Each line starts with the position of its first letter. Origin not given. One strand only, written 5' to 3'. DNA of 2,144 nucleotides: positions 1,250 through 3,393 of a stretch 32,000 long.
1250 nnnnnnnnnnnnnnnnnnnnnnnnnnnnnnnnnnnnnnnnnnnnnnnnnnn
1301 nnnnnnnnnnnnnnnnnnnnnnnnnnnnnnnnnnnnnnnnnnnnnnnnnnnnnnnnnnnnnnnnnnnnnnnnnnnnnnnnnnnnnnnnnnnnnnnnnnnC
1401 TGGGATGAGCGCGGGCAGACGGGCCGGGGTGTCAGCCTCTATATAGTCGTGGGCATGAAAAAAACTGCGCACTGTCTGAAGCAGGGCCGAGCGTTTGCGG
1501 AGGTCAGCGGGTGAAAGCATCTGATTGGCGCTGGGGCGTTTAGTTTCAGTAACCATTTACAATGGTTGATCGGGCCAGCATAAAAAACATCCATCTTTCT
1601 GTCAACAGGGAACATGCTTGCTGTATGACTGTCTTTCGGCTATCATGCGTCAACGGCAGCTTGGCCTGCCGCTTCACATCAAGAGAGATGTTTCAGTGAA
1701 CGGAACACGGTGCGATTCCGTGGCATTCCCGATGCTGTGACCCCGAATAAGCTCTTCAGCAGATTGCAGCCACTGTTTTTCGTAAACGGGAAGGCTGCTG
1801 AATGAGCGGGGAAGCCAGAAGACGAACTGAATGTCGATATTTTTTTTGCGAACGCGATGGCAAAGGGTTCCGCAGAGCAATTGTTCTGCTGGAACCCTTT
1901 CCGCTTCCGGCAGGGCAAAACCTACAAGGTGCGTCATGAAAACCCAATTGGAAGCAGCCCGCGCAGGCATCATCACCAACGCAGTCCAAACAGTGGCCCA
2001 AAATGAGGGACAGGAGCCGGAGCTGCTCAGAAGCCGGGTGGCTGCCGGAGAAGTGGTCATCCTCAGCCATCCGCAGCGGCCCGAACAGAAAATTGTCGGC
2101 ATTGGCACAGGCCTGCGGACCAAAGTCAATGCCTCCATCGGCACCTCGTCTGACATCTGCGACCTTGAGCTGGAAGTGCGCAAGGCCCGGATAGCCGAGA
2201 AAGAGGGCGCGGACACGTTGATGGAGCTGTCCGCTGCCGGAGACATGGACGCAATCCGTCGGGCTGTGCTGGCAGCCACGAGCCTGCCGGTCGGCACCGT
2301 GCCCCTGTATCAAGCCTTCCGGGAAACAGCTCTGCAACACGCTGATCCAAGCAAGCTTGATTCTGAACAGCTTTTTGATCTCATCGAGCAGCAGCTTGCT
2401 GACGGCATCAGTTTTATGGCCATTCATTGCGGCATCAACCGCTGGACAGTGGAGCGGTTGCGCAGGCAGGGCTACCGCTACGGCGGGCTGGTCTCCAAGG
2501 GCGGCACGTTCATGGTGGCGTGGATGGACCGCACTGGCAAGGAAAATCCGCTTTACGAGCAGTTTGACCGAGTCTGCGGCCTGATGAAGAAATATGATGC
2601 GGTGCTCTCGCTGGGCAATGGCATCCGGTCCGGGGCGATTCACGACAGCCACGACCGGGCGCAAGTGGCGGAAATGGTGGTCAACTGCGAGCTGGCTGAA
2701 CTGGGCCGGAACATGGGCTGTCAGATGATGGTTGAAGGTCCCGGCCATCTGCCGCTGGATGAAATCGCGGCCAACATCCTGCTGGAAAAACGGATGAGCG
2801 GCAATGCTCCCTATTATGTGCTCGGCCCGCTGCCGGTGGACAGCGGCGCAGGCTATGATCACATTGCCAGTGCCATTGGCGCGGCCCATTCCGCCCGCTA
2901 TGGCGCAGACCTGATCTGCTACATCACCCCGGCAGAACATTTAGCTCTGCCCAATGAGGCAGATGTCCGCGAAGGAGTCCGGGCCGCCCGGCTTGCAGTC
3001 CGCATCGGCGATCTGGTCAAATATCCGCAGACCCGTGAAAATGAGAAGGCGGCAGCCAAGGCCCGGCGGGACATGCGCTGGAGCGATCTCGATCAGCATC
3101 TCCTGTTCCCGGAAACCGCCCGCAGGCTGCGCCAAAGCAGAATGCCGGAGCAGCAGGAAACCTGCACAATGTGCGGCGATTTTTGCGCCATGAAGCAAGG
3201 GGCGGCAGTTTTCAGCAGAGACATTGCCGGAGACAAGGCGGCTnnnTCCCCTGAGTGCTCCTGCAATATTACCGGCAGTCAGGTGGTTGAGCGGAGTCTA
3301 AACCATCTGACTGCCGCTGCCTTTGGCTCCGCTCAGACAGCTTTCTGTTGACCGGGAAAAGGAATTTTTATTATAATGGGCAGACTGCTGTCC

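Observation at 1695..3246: ThiC-family gene is controlled by a cobalamin riboswitch rather than a TPP riboswitch, so it is probably 5-hydroxybenzimidazole synthase (BzaF-type), not ThiC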

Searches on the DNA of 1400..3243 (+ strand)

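Call 7: search_rna_families(source=window, start=1400, end=2000, threshold=evalue, max_evalue=10)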
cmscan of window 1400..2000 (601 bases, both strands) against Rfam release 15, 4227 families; matches with E-value up to 10: 2.
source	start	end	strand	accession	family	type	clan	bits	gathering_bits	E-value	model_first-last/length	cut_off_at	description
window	1677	1845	+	RF00174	Cobalamin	Cis-reg; riboswitch;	CL00101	71.1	31.5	1.4e-17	1-189/189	no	Cobalamin riboswitch aptamer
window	1716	1802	+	RF03443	mir-2131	Gene; miRNA;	-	15.1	92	7.4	1-89/89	no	mir-2131 microRNA precursor family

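Call 27: search_rna_families(sources=[L003, L004, L005, L006, L007, L008, L009, L010, L014, L023, L027, L030, L039, L042, L054, L063, L069, L072, L079, L022], threshold=gathering)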
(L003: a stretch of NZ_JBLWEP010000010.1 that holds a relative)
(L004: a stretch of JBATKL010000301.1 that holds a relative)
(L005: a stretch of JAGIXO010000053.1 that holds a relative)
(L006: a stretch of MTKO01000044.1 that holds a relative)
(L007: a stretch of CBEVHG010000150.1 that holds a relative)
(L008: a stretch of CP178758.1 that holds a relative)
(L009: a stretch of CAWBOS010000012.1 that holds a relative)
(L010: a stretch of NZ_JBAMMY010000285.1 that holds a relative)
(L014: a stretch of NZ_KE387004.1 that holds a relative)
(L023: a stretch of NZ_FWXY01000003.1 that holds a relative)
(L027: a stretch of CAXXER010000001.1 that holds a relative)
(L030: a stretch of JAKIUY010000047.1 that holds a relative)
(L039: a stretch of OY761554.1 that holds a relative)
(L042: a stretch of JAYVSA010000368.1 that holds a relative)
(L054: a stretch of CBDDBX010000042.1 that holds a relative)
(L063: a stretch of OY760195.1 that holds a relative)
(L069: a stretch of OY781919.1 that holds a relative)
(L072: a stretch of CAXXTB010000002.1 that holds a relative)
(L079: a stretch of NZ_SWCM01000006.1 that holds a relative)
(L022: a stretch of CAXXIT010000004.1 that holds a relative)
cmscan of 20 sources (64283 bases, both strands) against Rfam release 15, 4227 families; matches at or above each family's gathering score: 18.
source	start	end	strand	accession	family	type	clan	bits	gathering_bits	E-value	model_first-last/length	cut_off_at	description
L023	718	911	+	RF00174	Cobalamin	Cis-reg; riboswitch;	CL00101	114.7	31.5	5.1e-28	1-189/189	no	Cobalamin riboswitch aptamer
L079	691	897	+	RF00174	Cobalamin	Cis-reg; riboswitch;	CL00101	101.9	31.5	2.4e-24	1-189/189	no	Cobalamin riboswitch aptamer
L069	705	911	+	RF00174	Cobalamin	Cis-reg; riboswitch;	CL00101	98.8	31.5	1.9e-23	1-189/189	no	Cobalamin riboswitch aptamer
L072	706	912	+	RF00174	Cobalamin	Cis-reg; riboswitch;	CL00101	96.6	31.5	8e-23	1-189/189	no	Cobalamin riboswitch aptamer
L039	720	893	+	RF00174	Cobalamin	Cis-reg; riboswitch;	CL00101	83.5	31.5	4.5e-19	1-189/189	no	Cobalamin riboswitch aptamer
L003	742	912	+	RF00174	Cobalamin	Cis-reg; riboswitch;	CL00101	79.5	31.5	5.9e-18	1-189/189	no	Cobalamin riboswitch aptamer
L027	741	915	+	RF00174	Cobalamin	Cis-reg; riboswitch;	CL00101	77.2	31.5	2.8e-17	1-189/189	no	Cobalamin riboswitch aptamer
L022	716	920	+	RF00174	Cobalamin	Cis-reg; riboswitch;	CL00101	76.5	31.5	4.4e-17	1-189/189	no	Cobalamin riboswitch aptamer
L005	736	910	+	RF00174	Cobalamin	Cis-reg; riboswitch;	CL00101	73.5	31.5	3.1e-16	1-189/189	no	Cobalamin riboswitch aptamer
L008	734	909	+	RF00174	Cobalamin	Cis-reg; riboswitch;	CL00101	73.1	31.5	4.2e-16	1-189/189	no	Cobalamin riboswitch aptamer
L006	728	900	+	RF00174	Cobalamin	Cis-reg; riboswitch;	CL00101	71.1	31.5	1.5e-15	1-189/189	no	Cobalamin riboswitch aptamer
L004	73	243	+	RF00174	Cobalamin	Cis-reg; riboswitch;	CL00101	67.5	31.5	1.6e-14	1-189/189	no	Cobalamin riboswitch aptamer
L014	704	897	+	RF00174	Cobalamin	Cis-reg; riboswitch;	CL00101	66.8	31.5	2.6e-14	1-189/189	no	Cobalamin riboswitch aptamer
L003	2413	2486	+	RF00005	tRNA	Gene; tRNA;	CL00001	66.5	29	2.8e-12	1-71/71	no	tRNA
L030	635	850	+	RF00174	Cobalamin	Cis-reg; riboswitch;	CL00101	65.7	31.5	5.3e-14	1-189/189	no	Cobalamin riboswitch aptamer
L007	725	900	+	RF00174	Cobalamin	Cis-reg; riboswitch;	CL00101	65.2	31.5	7.4e-14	1-189/189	no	Cobalamin riboswitch aptamer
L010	705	903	+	RF00174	Cobalamin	Cis-reg; riboswitch;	CL00101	58.5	31.5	6.3e-12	1-189/189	no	Cobalamin riboswitch aptamer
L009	654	908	+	RF00174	Cobalamin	Cis-reg; riboswitch;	CL00101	51.3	31.5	7.3e-10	1-189/189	no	Cobalamin riboswitch aptamer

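Call 28: search_rna_families(sources=[L011, L012, L013, L015, L016, L017, L018, L019, L021, L025, L028, L032, L034, L036, L041, L048, L053, L055, L065, L067], threshold=gathering)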
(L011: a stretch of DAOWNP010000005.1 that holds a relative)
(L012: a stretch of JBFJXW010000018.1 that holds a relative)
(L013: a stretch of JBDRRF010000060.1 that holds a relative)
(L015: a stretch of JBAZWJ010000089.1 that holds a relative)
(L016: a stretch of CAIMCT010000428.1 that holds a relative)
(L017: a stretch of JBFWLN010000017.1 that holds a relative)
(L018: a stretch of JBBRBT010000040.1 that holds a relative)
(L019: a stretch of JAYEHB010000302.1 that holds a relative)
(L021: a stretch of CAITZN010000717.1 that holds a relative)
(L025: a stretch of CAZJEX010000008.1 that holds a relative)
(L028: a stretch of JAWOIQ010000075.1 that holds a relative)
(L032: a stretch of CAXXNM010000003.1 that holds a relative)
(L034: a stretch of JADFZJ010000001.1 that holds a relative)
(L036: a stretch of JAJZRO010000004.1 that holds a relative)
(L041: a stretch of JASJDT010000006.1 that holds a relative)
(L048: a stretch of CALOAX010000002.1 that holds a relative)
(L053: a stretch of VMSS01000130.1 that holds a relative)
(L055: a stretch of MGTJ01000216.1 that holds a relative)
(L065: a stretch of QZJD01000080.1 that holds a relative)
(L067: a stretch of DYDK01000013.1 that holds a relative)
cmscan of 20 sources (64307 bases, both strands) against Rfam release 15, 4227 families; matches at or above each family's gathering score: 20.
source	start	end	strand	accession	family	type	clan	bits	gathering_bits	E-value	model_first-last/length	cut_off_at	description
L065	716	904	+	RF00174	Cobalamin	Cis-reg; riboswitch;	CL00101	121.5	31.5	5.8e-30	1-189/189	no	Cobalamin riboswitch aptamer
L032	695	912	+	RF00174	Cobalamin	Cis-reg; riboswitch;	CL00101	120.8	31.5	9.2e-30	1-189/189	no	Cobalamin riboswitch aptamer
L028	724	911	+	RF00174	Cobalamin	Cis-reg; riboswitch;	CL00101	115.7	31.5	2.7e-28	1-189/189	no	Cobalamin riboswitch aptamer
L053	717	910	+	RF00174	Cobalamin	Cis-reg; riboswitch;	CL00101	113.5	31.5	1.2e-27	1-189/189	no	Cobalamin riboswitch aptamer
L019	679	906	+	RF00174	Cobalamin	Cis-reg; riboswitch;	CL00101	111.9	31.5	3.2e-27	1-189/189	no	Cobalamin riboswitch aptamer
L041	595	798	+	RF00174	Cobalamin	Cis-reg; riboswitch;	CL00101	107.2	31.5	7.2e-26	1-189/189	no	Cobalamin riboswitch aptamer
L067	673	893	+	RF00174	Cobalamin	Cis-reg; riboswitch;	CL00101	106.7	31.5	1e-25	1-189/189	no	Cobalamin riboswitch aptamer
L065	2352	2555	+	RF00174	Cobalamin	Cis-reg; riboswitch;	CL00101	105.6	31.5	2e-25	1-189/189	no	Cobalamin riboswitch aptamer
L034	590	888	+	RF00174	Cobalamin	Cis-reg; riboswitch;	CL00101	98.2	31.5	2.7e-23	1-189/189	no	Cobalamin riboswitch aptamer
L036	735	894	+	RF00174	Cobalamin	Cis-reg; riboswitch;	CL00101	84.5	31.5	2.3e-19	20-171/189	no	Cobalamin riboswitch aptamer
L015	681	885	+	RF00174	Cobalamin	Cis-reg; riboswitch;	CL00101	83.8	31.5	3.7e-19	1-189/189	no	Cobalamin riboswitch aptamer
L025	721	901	+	RF00174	Cobalamin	Cis-reg; riboswitch;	CL00101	77.9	31.5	1.7e-17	1-189/189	no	Cobalamin riboswitch aptamer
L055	746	914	+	RF00174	Cobalamin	Cis-reg; riboswitch;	CL00101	76.2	31.5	5.5e-17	1-189/189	no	Cobalamin riboswitch aptamer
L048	490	717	+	RF00174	Cobalamin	Cis-reg; riboswitch;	CL00101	75.2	31.5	1e-16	1-189/189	no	Cobalamin riboswitch aptamer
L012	707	900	+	RF00174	Cobalamin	Cis-reg; riboswitch;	CL00101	75.1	31.5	1.1e-16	1-189/189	no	Cobalamin riboswitch aptamer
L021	686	900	+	RF00174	Cobalamin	Cis-reg; riboswitch;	CL00101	67.3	31.5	1.9e-14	1-189/189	no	Cobalamin riboswitch aptamer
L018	744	880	+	RF00174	Cobalamin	Cis-reg; riboswitch;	CL00101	65.1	31.5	8.1e-14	47-167/189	no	Cobalamin riboswitch aptamer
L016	718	910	+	RF00174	Cobalamin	Cis-reg; riboswitch;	CL00101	63.6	31.5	2.2e-13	1-189/189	no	Cobalamin riboswitch aptamer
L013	705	903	+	RF00174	Cobalamin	Cis-reg; riboswitch;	CL00101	61.3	31.5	9.9e-13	1-189/189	no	Cobalamin riboswitch aptamer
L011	763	911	+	RF00174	Cobalamin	Cis-reg; riboswitch;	CL00101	51.5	31.5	6.4e-10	47-167/189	no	Cobalamin riboswitch aptamer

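Call 50: search_rna_families(sources=[L083, L084, L085, L086, L020, L024, L026, L029, L031, L033, L035, L037, L038, L040, L043, L044, L045, L046, L047, L049], threshold=gathering)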
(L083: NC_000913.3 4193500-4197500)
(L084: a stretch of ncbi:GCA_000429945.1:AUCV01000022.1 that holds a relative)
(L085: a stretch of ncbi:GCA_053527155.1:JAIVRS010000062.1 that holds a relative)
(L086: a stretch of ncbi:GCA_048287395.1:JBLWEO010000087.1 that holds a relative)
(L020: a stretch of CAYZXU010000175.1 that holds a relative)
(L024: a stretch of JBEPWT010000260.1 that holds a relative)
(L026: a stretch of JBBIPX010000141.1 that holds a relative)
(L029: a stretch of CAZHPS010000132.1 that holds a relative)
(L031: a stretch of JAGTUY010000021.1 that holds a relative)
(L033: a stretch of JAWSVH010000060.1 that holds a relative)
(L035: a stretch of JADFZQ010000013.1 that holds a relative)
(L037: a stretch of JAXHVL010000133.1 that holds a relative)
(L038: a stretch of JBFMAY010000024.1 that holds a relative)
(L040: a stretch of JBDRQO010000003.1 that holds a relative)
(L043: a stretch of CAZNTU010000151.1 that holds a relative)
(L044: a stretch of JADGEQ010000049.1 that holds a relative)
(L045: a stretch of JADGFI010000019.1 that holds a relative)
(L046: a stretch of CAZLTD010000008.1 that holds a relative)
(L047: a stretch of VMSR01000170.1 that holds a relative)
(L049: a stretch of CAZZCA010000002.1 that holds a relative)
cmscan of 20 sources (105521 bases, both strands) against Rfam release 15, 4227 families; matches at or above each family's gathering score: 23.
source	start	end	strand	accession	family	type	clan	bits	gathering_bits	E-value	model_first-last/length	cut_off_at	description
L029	644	849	+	RF00174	Cobalamin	Cis-reg; riboswitch;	CL00101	118.9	31.5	5.2e-29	1-189/189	no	Cobalamin riboswitch aptamer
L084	4362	4543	-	RF00174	Cobalamin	Cis-reg; riboswitch;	CL00101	118.8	31.5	5.7e-29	1-189/189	no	Cobalamin riboswitch aptamer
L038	709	902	+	RF00174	Cobalamin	Cis-reg; riboswitch;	CL00101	116.8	31.5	2.1e-28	1-189/189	no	Cobalamin riboswitch aptamer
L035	511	772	+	RF00174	Cobalamin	Cis-reg; riboswitch;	CL00101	112.6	31.5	3.4e-27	1-189/189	no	Cobalamin riboswitch aptamer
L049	691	900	+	RF00174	Cobalamin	Cis-reg; riboswitch;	CL00101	107.3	31.5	1.1e-25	1-189/189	no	Cobalamin riboswitch aptamer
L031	667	879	+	RF00174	Cobalamin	Cis-reg; riboswitch;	CL00101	105.5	31.5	3.6e-25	1-189/189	no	Cobalamin riboswitch aptamer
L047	75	241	+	RF00174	Cobalamin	Cis-reg; riboswitch;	CL00101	85.9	31.5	1.5e-19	1-189/189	no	Cobalamin riboswitch aptamer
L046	707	872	+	RF00174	Cobalamin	Cis-reg; riboswitch;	CL00101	81.7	31.5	2.4e-18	1-189/189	no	Cobalamin riboswitch aptamer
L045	750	918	+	RF00174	Cobalamin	Cis-reg; riboswitch;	CL00101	81.6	31.5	2.5e-18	1-189/189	no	Cobalamin riboswitch aptamer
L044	746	912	+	RF00174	Cobalamin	Cis-reg; riboswitch;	CL00101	78.6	31.5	1.8e-17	1-189/189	no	Cobalamin riboswitch aptamer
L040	748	914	+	RF00174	Cobalamin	Cis-reg; riboswitch;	CL00101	76.4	31.5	7.9e-17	1-189/189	no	Cobalamin riboswitch aptamer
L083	2681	2781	-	RF00059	TPP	Cis-reg; riboswitch;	-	74.8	54.3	1.1e-12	1-105/105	no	TPP riboswitch aptamer (THI element)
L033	744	912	+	RF00174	Cobalamin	Cis-reg; riboswitch;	CL00101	74.6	31.5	2.5e-16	1-189/189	no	Cobalamin riboswitch aptamer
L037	687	902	+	RF00174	Cobalamin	Cis-reg; riboswitch;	CL00101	74.1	31.5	3.5e-16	1-189/189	no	Cobalamin riboswitch aptamer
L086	9735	9910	+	RF00174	Cobalamin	Cis-reg; riboswitch;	CL00101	73.9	31.5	4.1e-16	1-189/189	no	Cobalamin riboswitch aptamer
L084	9597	9805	+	RF00174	Cobalamin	Cis-reg; riboswitch;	CL00101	73.7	31.5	4.5e-16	1-189/189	no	Cobalamin riboswitch aptamer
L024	752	884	+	RF00174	Cobalamin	Cis-reg; riboswitch;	CL00101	73.5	31.5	5.2e-16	47-167/189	no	Cobalamin riboswitch aptamer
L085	5600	5738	+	RF00174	Cobalamin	Cis-reg; riboswitch;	CL00101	72.3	31.5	1.1e-15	47-167/189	no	Cobalamin riboswitch aptamer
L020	702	889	+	RF00174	Cobalamin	Cis-reg; riboswitch;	CL00101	71.4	31.5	2e-15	1-189/189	no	Cobalamin riboswitch aptamer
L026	712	908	+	RF00174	Cobalamin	Cis-reg; riboswitch;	CL00101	71.1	31.5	2.5e-15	1-189/189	no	Cobalamin riboswitch aptamer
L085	12379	12461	+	RF00005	tRNA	Gene; tRNA;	CL00001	60.4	29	2.2e-10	1-71/71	no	tRNA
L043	627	864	+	RF00174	Cobalamin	Cis-reg; riboswitch;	CL00101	54.8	31.5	1.1e-10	1-189/189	no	Cobalamin riboswitch aptamer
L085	12486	12574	+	RF00005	tRNA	Gene; tRNA;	CL00001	54.5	29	9.7e-09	1-71/71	no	tRNA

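Call 51: search_rna_families(sources=[L050, L051, L052, L056, L057, L058, L059, L060, L061, L062, L064, L066, L068, L070, L073, L074, L075, L076, L077, L078], threshold=gathering)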
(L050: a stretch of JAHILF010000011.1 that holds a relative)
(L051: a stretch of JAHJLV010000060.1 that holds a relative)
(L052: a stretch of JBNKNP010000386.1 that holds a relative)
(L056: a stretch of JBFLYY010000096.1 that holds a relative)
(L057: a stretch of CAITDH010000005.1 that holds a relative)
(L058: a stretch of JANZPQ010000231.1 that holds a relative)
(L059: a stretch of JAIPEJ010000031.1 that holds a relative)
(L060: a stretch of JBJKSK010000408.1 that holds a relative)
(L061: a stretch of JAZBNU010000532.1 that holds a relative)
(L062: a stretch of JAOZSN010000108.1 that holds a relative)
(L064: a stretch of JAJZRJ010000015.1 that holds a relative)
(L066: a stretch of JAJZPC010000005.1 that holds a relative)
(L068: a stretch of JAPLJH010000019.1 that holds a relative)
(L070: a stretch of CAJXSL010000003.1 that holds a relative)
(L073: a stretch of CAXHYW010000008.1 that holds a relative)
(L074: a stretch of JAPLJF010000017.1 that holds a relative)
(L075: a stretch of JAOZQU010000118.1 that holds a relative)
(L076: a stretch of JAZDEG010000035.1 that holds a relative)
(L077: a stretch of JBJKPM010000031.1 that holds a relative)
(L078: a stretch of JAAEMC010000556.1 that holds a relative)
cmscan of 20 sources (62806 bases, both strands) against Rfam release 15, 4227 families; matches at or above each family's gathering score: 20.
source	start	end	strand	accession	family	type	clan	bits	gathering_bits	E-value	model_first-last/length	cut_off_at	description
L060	480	716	+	RF00174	Cobalamin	Cis-reg; riboswitch;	CL00101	115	31.5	4.3e-28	1-189/189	no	Cobalamin riboswitch aptamer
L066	716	909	+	RF00174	Cobalamin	Cis-reg; riboswitch;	CL00101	113.7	31.5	1e-27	1-189/189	no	Cobalamin riboswitch aptamer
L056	726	911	+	RF00174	Cobalamin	Cis-reg; riboswitch;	CL00101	111.7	31.5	3.5e-27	1-189/189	no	Cobalamin riboswitch aptamer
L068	715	909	+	RF00174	Cobalamin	Cis-reg; riboswitch;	CL00101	110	31.5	1.1e-26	1-189/189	no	Cobalamin riboswitch aptamer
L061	696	901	+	RF00174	Cobalamin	Cis-reg; riboswitch;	CL00101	109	31.5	2.1e-26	1-189/189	no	Cobalamin riboswitch aptamer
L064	719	911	+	RF00174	Cobalamin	Cis-reg; riboswitch;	CL00101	108.1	31.5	4e-26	1-189/189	no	Cobalamin riboswitch aptamer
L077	619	825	+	RF00174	Cobalamin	Cis-reg; riboswitch;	CL00101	106.7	31.5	9.7e-26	1-189/189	no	Cobalamin riboswitch aptamer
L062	700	901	+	RF00174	Cobalamin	Cis-reg; riboswitch;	CL00101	105.3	31.5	2.5e-25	1-189/189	no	Cobalamin riboswitch aptamer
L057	216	426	+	RF00174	Cobalamin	Cis-reg; riboswitch;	CL00101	104.4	31.5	4.4e-25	1-189/189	no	Cobalamin riboswitch aptamer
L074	685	897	+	RF00174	Cobalamin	Cis-reg; riboswitch;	CL00101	103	31.5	1.2e-24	1-189/189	no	Cobalamin riboswitch aptamer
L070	685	881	+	RF00174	Cobalamin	Cis-reg; riboswitch;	CL00101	100.8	31.5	4.7e-24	1-189/189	no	Cobalamin riboswitch aptamer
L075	693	903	+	RF00174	Cobalamin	Cis-reg; riboswitch;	CL00101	100.2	31.5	7.3e-24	1-189/189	no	Cobalamin riboswitch aptamer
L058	688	898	+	RF00174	Cobalamin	Cis-reg; riboswitch;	CL00101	99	31.5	1.6e-23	1-189/189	no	Cobalamin riboswitch aptamer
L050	550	887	+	RF00174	Cobalamin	Cis-reg; riboswitch;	CL00101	91.4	31.5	2.3e-21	1-189/189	no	Cobalamin riboswitch aptamer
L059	699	884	+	RF00174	Cobalamin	Cis-reg; riboswitch;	CL00101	87.5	31.5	3.2e-20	1-189/189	no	Cobalamin riboswitch aptamer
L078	734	906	+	RF00174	Cobalamin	Cis-reg; riboswitch;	CL00101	82.2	31.5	1e-18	1-189/189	no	Cobalamin riboswitch aptamer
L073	745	913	+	RF00174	Cobalamin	Cis-reg; riboswitch;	CL00101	80.7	31.5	2.7e-18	1-189/189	no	Cobalamin riboswitch aptamer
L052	545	654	-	RF00059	TPP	Cis-reg; riboswitch;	-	79.5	54.3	4.5e-14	1-105/105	no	TPP riboswitch aptamer (THI element)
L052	737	913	+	RF00174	Cobalamin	Cis-reg; riboswitch;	CL00101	75.6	31.5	7.8e-17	1-189/189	no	Cobalamin riboswitch aptamer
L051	749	914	+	RF00174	Cobalamin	Cis-reg; riboswitch;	CL00101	75.5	31.5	8.4e-17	1-189/189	no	Cobalamin riboswitch aptamer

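Call 66: search_rna_families(sources=[L017, L042, L054, L063, L076, L080, L081, L082], threshold=evalue, max_evalue=0.1)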
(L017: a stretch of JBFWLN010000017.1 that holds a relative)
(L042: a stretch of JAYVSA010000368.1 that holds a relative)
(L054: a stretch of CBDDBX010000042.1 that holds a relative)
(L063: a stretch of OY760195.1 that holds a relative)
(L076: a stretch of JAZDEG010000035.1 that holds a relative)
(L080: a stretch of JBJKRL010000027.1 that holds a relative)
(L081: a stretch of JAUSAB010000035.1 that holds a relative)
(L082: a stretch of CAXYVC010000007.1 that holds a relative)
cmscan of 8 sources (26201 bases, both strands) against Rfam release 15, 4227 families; matches with E-value up to 0.1: 4.
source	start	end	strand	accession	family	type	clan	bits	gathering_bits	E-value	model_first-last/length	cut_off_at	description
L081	686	898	+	RF00174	Cobalamin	Cis-reg; riboswitch;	CL00101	108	31.5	1.8e-26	1-189/189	no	Cobalamin riboswitch aptamer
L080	630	835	+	RF00174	Cobalamin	Cis-reg; riboswitch;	CL00101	102.8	31.5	5.4e-25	1-189/189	no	Cobalamin riboswitch aptamer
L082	718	915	+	RF00174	Cobalamin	Cis-reg; riboswitch;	CL00101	67.9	31.5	5.1e-15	1-189/189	no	Cobalamin riboswitch aptamer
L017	547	693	+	RF00174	Cobalamin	Cis-reg; riboswitch;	CL00101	29.5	31.5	0.00052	1-189/189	no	Cobalamin riboswitch aptamer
